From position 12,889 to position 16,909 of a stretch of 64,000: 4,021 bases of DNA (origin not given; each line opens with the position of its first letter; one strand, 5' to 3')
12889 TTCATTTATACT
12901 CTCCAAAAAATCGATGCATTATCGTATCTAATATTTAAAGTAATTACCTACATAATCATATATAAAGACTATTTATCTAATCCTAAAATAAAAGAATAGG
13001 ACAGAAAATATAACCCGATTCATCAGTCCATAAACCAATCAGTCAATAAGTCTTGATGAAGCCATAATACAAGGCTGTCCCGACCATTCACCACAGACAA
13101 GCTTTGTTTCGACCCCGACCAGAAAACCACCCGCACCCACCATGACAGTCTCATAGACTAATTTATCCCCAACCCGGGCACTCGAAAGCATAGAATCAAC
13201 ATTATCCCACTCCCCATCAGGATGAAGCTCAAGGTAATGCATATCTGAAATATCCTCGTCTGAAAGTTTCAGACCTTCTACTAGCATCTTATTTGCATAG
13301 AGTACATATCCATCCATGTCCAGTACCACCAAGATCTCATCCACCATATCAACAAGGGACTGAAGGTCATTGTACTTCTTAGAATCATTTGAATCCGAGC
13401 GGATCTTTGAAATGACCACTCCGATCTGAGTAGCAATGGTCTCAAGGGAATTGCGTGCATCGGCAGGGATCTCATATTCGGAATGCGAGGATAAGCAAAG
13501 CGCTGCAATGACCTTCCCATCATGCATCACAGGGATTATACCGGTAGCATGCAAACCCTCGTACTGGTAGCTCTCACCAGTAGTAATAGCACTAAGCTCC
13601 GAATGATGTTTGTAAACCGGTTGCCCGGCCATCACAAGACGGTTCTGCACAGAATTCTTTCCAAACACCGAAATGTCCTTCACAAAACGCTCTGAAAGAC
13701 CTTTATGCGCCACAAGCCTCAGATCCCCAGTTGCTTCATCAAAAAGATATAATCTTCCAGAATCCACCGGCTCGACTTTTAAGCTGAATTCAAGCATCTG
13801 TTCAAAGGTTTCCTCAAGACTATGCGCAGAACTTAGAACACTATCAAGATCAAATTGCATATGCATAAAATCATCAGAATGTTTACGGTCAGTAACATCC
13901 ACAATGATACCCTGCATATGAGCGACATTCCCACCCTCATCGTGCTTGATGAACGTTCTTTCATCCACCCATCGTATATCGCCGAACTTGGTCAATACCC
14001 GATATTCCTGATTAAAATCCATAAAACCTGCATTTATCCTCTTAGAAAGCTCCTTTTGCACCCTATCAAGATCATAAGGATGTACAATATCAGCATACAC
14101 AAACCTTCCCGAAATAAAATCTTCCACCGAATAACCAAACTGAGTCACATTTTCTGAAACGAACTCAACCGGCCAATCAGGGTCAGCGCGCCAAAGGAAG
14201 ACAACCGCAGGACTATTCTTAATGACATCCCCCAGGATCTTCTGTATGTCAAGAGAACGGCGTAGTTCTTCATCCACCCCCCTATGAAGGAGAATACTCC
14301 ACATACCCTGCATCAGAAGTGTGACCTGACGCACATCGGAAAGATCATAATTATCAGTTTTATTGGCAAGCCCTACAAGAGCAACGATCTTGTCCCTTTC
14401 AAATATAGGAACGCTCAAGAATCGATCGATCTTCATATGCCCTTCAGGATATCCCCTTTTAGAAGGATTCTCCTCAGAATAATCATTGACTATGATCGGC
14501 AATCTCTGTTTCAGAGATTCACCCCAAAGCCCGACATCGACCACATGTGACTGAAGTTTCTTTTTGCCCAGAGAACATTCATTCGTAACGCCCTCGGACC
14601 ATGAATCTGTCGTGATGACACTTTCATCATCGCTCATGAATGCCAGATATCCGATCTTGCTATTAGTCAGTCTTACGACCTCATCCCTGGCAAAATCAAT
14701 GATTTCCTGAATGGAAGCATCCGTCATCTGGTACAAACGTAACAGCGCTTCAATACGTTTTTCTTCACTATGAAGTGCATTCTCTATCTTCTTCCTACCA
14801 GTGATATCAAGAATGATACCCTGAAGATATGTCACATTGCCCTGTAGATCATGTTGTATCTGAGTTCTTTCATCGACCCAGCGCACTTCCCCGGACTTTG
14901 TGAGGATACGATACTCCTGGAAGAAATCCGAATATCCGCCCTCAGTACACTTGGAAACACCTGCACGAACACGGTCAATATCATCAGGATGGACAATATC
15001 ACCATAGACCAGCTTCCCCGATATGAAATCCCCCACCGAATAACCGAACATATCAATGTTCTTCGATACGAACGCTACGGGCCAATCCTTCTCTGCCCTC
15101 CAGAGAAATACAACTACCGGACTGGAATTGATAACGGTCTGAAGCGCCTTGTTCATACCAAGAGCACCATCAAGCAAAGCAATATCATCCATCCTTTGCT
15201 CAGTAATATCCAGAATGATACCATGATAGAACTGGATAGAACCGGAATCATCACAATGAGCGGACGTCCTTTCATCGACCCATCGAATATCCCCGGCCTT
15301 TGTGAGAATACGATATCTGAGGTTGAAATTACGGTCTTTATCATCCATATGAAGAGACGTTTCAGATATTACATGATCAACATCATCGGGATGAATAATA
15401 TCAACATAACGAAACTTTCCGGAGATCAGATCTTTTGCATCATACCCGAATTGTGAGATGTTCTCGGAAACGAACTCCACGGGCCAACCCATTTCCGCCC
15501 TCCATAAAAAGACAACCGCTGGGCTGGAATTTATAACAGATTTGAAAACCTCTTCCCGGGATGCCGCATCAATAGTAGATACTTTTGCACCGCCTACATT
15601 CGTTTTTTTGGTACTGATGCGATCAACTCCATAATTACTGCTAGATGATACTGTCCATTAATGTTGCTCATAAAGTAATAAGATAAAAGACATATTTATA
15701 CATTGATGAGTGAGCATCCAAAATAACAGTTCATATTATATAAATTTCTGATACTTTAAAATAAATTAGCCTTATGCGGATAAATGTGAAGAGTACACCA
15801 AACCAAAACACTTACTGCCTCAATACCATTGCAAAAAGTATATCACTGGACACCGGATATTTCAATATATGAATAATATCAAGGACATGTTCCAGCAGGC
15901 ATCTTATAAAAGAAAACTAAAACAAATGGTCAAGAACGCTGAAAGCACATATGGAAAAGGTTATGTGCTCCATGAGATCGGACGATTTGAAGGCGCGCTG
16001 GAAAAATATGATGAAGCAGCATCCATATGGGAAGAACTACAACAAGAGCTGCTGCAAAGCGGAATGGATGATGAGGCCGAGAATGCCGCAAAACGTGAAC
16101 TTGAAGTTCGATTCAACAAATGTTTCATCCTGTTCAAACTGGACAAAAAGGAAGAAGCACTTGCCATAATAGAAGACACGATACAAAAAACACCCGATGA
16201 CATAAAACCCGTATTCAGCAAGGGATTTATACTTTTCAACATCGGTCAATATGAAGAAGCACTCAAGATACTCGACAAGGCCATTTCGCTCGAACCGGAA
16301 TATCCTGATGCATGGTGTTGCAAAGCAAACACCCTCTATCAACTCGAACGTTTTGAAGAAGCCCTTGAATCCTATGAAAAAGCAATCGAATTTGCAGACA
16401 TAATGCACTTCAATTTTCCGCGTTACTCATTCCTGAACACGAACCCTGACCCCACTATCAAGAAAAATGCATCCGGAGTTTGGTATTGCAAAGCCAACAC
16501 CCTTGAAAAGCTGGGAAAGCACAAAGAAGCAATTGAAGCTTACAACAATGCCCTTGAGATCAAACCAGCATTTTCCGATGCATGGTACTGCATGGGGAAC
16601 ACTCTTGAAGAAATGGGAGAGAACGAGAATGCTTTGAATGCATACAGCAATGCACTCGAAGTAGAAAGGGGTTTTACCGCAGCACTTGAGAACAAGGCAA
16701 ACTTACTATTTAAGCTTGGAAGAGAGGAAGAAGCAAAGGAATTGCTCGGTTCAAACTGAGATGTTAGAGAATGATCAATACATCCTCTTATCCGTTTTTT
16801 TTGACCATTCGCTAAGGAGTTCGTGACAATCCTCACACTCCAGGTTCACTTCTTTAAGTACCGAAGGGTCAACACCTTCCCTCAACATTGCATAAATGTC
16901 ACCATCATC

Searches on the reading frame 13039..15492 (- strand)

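Call 45: search_protein_families(library=pfam, proteins=[window:13039-15492:-])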
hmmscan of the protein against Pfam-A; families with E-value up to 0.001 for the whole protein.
window:13039-15492:- (817 aa): 7 families
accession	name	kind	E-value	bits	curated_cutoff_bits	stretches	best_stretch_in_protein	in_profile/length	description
PF08447.18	PAS_3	-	3.5e-55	184.7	25.6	3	143-227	5-89/89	PAS fold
PF13185.12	GAF_2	-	6.3e-40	137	28.6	2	259-401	2-135/136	GAF domain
PF08448.16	PAS_4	-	2.2e-18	66.9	23.1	0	14-100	27-109/110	PAS fold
PF00989.32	PAS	-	5.3e-17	62.3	22.6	1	117-230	3-113/113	PAS fold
PF01590.32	GAF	-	1.4e-12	48.7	22.4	2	261-392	2-124/133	GAF domain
PF13426.13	PAS_9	-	4.4e-12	46.6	27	0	433-535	6-103/103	PAS domain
PF13492.12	GAF_3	-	6.3e-06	27.1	27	1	558-694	1-127/129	GAF domain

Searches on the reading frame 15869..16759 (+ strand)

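Call 60: search_protein_families(library=pfam, proteins=[window:15869-16759:+])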
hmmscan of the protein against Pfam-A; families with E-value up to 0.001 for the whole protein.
window:15869-16759:+ (296 aa): 29 families (the best 25 are shown)
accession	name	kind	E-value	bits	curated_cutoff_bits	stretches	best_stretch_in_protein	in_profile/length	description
PF00515.34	TPR_1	-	6.1e-41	137.1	27.8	4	204-233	3-32/34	Tetratricopeptide repeat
PF07719.23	TPR_2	-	3.1e-37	124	27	4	204-234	3-33/34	Tetratricopeptide repeat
PF13414.12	TPR_11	-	2.4e-30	104.4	26.8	3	214-250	6-42/42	TPR repeat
PF13431.12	TPR_17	-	1.3e-27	94.1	24.4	2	224-256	1-33/34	Tetratricopeptide repeat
PF13181.12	TPR_8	-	8e-27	91.5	25.7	3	204-234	3-33/34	Tetratricopeptide repeat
PF13428.12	TPR_14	-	2e-21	74.7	23.5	2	121-154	10-43/44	Tetratricopeptide repeat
PF13432.12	TPR_16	-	6.6e-21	74.9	32.7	1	123-174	8-59/65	Tetratricopeptide repeat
PF14559.12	TPR_19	-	3.9e-20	72.4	25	2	126-172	5-51/68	Tetratricopeptide repeat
PF13424.12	TPR_12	-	2.3e-19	69.8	30.1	1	119-176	10-75/77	Tetratricopeptide repeat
PF12895.13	ANAPC3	-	1.1e-14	54.9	27.2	1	96-172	7-82/82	Anaphase-promoting complex, cyclosome, subunit 3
PF13374.12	TPR_10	-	1.2e-14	54.1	27.5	0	153-174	9-30/42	Tetratricopeptide repeat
PF13371.12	TPR_9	-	1.2e-11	44.9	35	1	90-148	7-65/73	Tetratricopeptide repeat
PF03704.23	BTAD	-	2.4e-11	44.6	22.1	0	123-172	73-122/146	Bacterial transcriptional activator domain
PF13176.12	TPR_7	-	2.3e-10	40.1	27.9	0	209-236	6-33/36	Tetratricopeptide repeat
PF13174.12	TPR_6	-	3.2e-09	37.3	26.3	0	119-144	7-32/33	Tetratricopeptide repeat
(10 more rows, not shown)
